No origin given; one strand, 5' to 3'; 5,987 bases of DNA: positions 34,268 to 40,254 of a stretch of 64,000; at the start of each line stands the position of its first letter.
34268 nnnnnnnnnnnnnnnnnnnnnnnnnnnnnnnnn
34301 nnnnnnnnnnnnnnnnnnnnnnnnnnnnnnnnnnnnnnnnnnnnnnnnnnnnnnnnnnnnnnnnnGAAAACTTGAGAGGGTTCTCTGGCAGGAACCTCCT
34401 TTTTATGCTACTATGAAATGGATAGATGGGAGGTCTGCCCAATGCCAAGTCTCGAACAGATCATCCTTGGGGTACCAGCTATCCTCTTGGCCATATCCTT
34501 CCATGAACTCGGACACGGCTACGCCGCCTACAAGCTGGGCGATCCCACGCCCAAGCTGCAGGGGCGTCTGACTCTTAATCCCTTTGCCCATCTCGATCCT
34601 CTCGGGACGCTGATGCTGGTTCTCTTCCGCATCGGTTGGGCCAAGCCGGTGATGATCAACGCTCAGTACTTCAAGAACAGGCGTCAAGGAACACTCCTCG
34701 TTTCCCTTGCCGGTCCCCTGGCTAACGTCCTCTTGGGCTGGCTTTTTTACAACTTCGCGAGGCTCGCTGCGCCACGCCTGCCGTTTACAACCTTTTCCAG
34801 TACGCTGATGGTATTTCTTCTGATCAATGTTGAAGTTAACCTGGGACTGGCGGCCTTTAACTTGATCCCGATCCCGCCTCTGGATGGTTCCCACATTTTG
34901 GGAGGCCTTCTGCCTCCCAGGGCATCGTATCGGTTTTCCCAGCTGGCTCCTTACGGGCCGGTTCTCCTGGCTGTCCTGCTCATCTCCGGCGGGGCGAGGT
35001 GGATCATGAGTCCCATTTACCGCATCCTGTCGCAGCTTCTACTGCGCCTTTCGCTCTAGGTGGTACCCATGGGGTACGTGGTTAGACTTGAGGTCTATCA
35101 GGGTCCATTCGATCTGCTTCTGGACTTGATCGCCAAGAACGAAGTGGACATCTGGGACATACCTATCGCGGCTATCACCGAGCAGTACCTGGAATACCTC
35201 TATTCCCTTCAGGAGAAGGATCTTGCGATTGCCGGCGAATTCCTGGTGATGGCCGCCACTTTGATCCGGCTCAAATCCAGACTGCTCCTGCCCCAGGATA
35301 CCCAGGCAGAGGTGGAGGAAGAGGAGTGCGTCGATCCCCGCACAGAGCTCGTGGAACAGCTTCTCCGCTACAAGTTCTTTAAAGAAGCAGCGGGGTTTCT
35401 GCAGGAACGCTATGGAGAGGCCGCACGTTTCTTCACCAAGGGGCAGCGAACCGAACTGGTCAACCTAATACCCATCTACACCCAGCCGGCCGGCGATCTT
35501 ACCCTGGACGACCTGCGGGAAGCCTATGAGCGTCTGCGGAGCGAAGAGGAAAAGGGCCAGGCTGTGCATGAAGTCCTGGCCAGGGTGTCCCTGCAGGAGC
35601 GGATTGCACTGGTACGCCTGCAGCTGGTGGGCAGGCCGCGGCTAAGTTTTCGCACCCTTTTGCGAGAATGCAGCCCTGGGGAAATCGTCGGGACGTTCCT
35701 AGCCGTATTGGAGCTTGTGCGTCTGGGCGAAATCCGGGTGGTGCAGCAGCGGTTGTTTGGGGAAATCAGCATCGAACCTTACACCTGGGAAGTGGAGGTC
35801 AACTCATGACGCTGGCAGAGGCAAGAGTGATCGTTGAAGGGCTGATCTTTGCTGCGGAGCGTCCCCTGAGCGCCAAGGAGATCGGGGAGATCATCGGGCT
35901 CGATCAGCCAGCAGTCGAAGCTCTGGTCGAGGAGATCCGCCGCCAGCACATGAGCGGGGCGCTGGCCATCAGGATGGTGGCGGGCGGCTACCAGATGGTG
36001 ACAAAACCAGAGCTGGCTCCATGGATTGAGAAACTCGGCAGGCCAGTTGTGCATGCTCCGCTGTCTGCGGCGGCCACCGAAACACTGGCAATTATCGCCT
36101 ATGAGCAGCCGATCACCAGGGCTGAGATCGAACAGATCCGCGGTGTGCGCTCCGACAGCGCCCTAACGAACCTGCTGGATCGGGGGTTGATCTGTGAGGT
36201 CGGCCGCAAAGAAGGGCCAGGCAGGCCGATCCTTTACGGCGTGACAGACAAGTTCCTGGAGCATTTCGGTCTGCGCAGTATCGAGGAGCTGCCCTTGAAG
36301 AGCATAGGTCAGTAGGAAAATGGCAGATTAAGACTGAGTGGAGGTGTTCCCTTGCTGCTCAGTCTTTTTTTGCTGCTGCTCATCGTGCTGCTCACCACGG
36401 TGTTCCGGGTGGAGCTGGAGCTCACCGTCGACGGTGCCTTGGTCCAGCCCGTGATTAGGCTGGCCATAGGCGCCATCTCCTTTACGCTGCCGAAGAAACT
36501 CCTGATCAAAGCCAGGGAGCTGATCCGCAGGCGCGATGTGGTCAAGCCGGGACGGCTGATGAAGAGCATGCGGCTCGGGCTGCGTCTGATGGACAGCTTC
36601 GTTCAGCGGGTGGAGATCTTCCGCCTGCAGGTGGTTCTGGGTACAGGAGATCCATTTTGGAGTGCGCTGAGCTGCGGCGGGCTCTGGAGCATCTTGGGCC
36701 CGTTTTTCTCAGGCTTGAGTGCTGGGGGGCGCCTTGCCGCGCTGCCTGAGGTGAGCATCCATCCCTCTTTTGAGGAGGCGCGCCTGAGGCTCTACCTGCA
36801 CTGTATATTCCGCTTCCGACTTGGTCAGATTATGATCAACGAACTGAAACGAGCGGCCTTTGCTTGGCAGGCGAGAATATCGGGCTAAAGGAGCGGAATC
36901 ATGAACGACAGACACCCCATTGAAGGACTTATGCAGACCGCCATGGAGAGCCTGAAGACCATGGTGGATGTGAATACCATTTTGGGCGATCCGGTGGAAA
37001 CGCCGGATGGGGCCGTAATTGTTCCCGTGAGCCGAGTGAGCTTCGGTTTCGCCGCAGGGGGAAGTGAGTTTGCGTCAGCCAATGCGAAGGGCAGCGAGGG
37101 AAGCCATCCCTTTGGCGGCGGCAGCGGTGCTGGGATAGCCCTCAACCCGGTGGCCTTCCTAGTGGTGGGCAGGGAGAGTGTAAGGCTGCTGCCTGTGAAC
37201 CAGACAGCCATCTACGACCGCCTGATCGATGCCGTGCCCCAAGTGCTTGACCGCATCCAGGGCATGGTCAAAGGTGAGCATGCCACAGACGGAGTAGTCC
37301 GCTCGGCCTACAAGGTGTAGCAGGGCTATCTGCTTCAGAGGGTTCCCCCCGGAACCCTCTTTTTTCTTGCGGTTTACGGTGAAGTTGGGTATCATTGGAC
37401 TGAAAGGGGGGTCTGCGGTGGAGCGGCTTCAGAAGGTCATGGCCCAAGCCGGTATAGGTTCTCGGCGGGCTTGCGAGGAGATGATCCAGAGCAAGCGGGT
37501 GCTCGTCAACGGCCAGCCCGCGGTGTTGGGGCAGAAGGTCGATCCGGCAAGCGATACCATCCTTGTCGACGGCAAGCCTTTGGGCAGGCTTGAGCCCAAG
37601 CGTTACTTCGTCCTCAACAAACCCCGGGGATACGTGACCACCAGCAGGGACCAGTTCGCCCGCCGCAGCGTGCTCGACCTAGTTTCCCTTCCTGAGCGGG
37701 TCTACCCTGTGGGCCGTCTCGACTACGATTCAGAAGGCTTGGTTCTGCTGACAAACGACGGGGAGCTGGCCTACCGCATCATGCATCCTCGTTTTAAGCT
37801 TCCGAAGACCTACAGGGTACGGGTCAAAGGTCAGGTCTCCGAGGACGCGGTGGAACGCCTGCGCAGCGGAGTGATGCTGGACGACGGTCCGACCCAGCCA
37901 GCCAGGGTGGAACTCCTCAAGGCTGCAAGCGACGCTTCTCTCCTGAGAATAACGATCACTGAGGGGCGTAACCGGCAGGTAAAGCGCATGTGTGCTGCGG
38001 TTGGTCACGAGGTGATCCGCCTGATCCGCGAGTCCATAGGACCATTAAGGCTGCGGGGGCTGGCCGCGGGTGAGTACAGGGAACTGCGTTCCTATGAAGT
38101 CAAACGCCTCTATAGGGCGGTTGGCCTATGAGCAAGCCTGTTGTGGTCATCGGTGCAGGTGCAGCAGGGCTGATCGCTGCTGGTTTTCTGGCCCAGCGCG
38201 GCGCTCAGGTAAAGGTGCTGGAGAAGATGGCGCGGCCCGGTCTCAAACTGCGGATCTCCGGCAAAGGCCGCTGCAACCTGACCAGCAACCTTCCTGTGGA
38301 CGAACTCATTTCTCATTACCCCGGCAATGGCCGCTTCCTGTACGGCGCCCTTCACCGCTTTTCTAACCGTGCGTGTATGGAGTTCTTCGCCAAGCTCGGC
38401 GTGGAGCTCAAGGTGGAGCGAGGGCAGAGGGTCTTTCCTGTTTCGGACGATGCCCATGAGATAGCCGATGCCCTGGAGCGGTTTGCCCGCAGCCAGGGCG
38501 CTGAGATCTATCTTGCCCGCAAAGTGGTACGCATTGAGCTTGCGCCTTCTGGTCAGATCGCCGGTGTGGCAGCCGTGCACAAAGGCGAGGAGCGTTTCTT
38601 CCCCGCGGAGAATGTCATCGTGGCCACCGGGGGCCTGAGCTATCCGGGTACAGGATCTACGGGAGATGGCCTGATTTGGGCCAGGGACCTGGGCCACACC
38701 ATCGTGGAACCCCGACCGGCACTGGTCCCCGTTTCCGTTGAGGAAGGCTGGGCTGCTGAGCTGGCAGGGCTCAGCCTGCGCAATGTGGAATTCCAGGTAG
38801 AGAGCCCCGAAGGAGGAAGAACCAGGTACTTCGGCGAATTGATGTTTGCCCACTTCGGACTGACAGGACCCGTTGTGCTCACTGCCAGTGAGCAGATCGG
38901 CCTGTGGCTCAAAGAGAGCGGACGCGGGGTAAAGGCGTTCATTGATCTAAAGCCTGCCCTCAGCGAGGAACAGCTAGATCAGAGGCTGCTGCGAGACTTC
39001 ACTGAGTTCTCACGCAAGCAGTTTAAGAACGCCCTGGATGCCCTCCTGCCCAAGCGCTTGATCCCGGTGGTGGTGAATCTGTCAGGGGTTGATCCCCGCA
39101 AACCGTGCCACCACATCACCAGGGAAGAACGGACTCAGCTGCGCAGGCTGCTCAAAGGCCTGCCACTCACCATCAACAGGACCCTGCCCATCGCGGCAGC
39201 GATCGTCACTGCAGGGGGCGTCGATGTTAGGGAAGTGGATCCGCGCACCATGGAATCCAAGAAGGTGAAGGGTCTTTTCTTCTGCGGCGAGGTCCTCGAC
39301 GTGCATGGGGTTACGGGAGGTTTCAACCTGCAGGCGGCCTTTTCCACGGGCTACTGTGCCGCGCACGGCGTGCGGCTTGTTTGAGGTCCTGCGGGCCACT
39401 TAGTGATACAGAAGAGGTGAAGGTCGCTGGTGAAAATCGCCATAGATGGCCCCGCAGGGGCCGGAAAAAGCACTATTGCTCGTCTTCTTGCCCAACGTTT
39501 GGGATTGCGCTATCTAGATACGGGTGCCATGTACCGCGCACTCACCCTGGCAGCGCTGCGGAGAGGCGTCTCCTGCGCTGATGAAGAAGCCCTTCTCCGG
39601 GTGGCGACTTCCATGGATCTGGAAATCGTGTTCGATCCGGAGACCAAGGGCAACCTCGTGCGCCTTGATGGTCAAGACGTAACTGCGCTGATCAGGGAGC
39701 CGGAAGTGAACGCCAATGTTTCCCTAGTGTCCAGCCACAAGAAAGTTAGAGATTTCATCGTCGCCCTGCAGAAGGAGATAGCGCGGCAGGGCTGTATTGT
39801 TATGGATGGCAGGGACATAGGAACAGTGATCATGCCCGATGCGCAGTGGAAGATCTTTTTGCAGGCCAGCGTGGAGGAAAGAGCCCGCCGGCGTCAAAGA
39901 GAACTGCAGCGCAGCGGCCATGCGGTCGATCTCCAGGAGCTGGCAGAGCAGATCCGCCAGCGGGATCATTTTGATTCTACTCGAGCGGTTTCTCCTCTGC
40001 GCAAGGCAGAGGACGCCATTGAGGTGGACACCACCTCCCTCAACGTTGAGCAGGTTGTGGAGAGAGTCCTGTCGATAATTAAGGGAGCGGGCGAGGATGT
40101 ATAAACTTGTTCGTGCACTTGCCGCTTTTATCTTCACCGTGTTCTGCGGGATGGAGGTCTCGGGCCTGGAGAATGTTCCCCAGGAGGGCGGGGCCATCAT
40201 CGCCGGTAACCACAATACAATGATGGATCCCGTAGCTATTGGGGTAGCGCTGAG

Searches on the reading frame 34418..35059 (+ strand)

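Call 23: search_protein_families(library=pfam, proteins=[window:34418-35059:+], max_evalue=0.00001)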
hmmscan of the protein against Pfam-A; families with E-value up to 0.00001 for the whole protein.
window:34418-35059:+ (213 aa): 1 family
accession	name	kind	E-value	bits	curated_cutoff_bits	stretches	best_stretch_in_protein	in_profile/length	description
PF02163.28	Peptidase_M50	-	1.2e-12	48.1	27.2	1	130-175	159-208/221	Peptidase family M50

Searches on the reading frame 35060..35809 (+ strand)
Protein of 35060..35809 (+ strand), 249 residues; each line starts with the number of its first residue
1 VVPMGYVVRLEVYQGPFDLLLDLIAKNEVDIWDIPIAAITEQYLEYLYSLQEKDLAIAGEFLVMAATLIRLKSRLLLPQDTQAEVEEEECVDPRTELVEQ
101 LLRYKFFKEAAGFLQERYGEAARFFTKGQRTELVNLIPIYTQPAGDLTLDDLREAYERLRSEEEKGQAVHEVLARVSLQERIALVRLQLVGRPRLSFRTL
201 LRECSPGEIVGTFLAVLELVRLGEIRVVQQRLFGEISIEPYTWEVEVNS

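Call 23: search_protein_families(library=pfam, proteins=[window:35060-35809:+], max_evalue=0.00001)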
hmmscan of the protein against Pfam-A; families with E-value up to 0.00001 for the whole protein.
window:35060-35809:+ (249 aa): 1 family
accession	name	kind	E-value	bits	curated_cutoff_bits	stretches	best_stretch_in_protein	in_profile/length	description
PF02616.19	SMC_ScpA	-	6.7e-36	124.9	24.6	1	23-238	1-229/232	Segregation and condensation protein ScpA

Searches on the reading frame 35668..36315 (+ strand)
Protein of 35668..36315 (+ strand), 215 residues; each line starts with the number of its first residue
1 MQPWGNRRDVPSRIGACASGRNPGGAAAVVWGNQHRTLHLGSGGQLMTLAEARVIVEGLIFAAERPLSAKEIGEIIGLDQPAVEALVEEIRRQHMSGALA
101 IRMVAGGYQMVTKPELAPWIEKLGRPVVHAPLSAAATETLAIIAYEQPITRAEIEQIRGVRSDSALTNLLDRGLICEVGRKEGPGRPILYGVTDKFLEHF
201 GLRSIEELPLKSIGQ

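Call 24: search_protein_families(library=pfam, proteins=[window:35668-36315:+], max_evalue=0.00001)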
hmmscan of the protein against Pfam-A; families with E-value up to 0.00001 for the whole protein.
window:35668-36315:+ (215 aa): 1 family
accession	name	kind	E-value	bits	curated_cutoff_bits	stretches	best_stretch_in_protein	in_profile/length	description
PF04079.22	SMC_ScpB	-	9.2e-54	181.8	27.4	1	55-209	2-158/160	Segregation and condensation complex subunit ScpB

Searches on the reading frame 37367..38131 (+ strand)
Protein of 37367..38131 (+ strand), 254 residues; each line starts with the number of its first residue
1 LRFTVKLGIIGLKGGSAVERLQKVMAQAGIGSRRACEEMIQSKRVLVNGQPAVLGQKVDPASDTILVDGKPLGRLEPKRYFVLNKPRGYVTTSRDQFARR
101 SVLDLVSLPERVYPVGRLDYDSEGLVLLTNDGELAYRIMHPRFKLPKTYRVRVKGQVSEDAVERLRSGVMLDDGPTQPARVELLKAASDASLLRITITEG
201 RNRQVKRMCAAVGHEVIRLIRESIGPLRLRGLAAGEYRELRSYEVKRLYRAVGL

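Call 24: search_protein_families(library=pfam, proteins=[window:37367-38131:+], max_evalue=0.00001)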
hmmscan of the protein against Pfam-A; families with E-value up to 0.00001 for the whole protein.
window:37367-38131:+ (254 aa): 2 families
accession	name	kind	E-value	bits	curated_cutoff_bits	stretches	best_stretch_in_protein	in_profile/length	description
PF00849.27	PseudoU_synth_2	-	6.9e-27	95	26.8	1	80-211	2-152/152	RNA pseudouridylate synthase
PF01479.30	S4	-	2.7e-10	40.3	22.8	1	19-60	1-44/48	S4 domain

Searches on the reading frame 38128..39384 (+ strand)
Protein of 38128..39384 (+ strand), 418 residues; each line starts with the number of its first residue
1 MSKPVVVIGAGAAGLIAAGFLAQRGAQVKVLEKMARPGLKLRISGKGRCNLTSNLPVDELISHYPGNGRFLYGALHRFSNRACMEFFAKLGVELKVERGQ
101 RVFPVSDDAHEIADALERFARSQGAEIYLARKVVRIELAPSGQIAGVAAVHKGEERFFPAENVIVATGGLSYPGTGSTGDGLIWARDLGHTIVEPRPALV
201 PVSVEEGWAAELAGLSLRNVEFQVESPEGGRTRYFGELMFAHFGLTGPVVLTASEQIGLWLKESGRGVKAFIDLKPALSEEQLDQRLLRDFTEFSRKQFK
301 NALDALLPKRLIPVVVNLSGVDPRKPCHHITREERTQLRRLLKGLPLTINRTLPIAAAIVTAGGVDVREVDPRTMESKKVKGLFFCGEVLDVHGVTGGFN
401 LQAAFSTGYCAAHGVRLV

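Call 24: search_protein_families(library=pfam, proteins=[window:38128-39384:+], max_evalue=0.00001)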
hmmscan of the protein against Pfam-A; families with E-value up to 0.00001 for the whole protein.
window:38128-39384:+ (418 aa): 9 families
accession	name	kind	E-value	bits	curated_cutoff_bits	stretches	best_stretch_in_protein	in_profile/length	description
PF03486.20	HI0933_like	-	3.3e-82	276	50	1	5-413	3-243/244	HI0933-like protein Rossmann domain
PF22780.1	HI0933_like_1st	-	2.1e-35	122.4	27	1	196-360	1-165/165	HI0933-like protein barrel and H2TH domain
PF00890.30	FAD_binding_2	-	4.7e-15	56.1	20.4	1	5-54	2-50/414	FAD binding domain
PF01266.30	DAO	-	5.4e-11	43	27.9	0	5-38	2-35/353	FAD dependent oxidoreductase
PF07992.20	Pyr_redox_2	-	1.9e-10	41.1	26.1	0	4-32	2-30/291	Pyridine nucleotide-disulphide oxidoreductase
PF01134.28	GIDA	-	4.7e-09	36.2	22.1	0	5-31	2-28/391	Glucose inhibited division protein A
PF00070.33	Pyr_redox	-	1.2e-08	35.8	22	0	5-37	2-34/82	Pyridine nucleotide-disulphide oxidoreductase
PF13450.12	NAD_binding_8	-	3.2e-07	30.9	21.9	1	7-40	1-34/68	NAD(P)-binding Rossmann-like domain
PF01494.25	FAD_binding_3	-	6.3e-07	29.4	22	1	4-36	3-35/349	FAD binding domain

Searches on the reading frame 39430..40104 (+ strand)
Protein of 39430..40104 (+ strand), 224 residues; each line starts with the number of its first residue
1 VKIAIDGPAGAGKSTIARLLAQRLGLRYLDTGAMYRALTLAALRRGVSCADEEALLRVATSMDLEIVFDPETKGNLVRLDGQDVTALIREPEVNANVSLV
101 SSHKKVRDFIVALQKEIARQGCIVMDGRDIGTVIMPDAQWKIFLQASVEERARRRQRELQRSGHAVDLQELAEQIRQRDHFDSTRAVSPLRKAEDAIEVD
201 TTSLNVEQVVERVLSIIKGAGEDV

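Call 24: search_protein_families(library=pfam, proteins=[window:39430-40104:+], max_evalue=0.00001)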
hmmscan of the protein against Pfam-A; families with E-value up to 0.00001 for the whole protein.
window:39430-40104:+ (224 aa): 4 families
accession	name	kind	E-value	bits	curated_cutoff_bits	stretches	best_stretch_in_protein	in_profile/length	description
PF02224.24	Cytidylate_kin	-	2e-77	260.1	26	1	3-218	1-210/211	Cytidylate kinase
PF13189.12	Cytidylate_kin2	-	4.3e-10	40.5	28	1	3-181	2-149/176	Cytidylate kinase-like family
PF13238.12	AAA_18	-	2.2e-08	35.1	29.4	1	3-157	1-110/128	AAA domain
PF01202.28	SKI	-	4.6e-07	30.5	22.1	0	10-32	2-24/159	Shikimate kinase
